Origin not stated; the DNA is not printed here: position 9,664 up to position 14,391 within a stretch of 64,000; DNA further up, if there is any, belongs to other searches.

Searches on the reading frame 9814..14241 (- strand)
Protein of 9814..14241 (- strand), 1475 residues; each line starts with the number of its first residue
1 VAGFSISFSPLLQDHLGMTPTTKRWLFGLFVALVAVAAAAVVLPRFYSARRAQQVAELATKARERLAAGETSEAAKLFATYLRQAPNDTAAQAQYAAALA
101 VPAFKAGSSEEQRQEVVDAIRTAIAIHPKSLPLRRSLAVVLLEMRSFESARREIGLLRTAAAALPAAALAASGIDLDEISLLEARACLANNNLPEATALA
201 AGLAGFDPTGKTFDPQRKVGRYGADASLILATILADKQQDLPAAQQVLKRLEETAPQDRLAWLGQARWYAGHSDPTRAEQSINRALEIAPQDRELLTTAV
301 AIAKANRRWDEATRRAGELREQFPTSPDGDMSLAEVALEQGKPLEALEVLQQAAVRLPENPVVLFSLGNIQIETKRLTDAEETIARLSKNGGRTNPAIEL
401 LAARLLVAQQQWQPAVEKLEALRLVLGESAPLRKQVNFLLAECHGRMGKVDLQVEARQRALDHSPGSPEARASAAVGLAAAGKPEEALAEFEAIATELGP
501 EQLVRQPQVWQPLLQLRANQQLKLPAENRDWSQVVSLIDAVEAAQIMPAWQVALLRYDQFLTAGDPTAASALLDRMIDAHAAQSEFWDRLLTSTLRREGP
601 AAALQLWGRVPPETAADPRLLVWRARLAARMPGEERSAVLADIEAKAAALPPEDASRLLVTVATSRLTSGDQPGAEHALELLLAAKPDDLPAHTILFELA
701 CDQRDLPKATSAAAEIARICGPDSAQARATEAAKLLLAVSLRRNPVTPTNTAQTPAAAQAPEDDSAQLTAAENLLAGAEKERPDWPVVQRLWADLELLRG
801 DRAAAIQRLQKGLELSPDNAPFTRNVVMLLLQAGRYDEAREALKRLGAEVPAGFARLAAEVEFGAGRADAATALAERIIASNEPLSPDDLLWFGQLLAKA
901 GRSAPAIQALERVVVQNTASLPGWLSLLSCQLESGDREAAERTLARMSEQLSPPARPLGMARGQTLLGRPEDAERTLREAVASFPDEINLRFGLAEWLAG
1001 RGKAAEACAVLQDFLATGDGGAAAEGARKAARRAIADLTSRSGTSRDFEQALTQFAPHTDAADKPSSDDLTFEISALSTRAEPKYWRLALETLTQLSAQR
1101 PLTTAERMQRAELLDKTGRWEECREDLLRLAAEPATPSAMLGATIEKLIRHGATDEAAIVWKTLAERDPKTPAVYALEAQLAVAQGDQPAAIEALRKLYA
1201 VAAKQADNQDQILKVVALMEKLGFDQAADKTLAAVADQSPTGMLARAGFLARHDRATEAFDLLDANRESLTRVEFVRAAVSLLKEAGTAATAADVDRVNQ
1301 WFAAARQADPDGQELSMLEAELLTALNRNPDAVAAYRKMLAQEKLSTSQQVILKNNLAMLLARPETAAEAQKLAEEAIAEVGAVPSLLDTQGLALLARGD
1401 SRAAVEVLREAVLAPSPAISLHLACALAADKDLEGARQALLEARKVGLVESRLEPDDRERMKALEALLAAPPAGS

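Call 13: search_protein_families(library=pfam, proteins=[window:9814-14241:-], max_evalue=0.001)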
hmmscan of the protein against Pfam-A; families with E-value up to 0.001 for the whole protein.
window:9814-14241:- (1475 aa): 13 families
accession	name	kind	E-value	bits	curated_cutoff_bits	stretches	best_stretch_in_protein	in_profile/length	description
PF14559.12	TPR_19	-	9e-38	128.9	25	2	337-405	1-68/68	Tetratricopeptide repeat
PF13432.12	TPR_16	-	3.3e-31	107.8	32.7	5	333-386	3-56/65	Tetratricopeptide repeat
PF13428.12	TPR_14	-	3.3e-22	77.2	23.5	0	962-996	9-43/44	Tetratricopeptide repeat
PF12895.13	ANAPC3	-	9.9e-18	64.6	27.2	0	868-944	5-79/82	Anaphase-promoting complex, cyclosome, subunit 3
PF07719.23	TPR_2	-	2.9e-14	52.4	27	0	829-846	10-27/34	Tetratricopeptide repeat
PF13431.12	TPR_17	-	1.8e-10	40.7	24.4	0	810-841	3-34/34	Tetratricopeptide repeat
PF13181.12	TPR_8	-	2.1e-10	40.4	25.7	0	828-845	9-26/34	Tetratricopeptide repeat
PF24575.1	TPR_Slam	-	5.1e-08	33.7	35.2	0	68-153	25-103/104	Surface lipoprotein assembly modifier, N-terminal TPR repeats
PF13174.12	TPR_6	-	8.9e-08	32.7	26.3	0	829-851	9-31/33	Tetratricopeptide repeat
PF00515.34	TPR_1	-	1.1e-07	31.7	27.8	0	829-845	10-26/34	Tetratricopeptide repeat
PF13429.12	TPR_15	-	4.6e-07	30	26.2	2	227-365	112-252/280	Tetratricopeptide repeat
PF13414.12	TPR_11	-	5.8e-07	29.5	26.8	0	796-820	4-28/42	TPR repeat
PF23914.1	TPR_CcmH_CycH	-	6.5e-05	23.3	42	0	254-360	45-154/158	Cytochrome c-type biogenesis protein H TPR domain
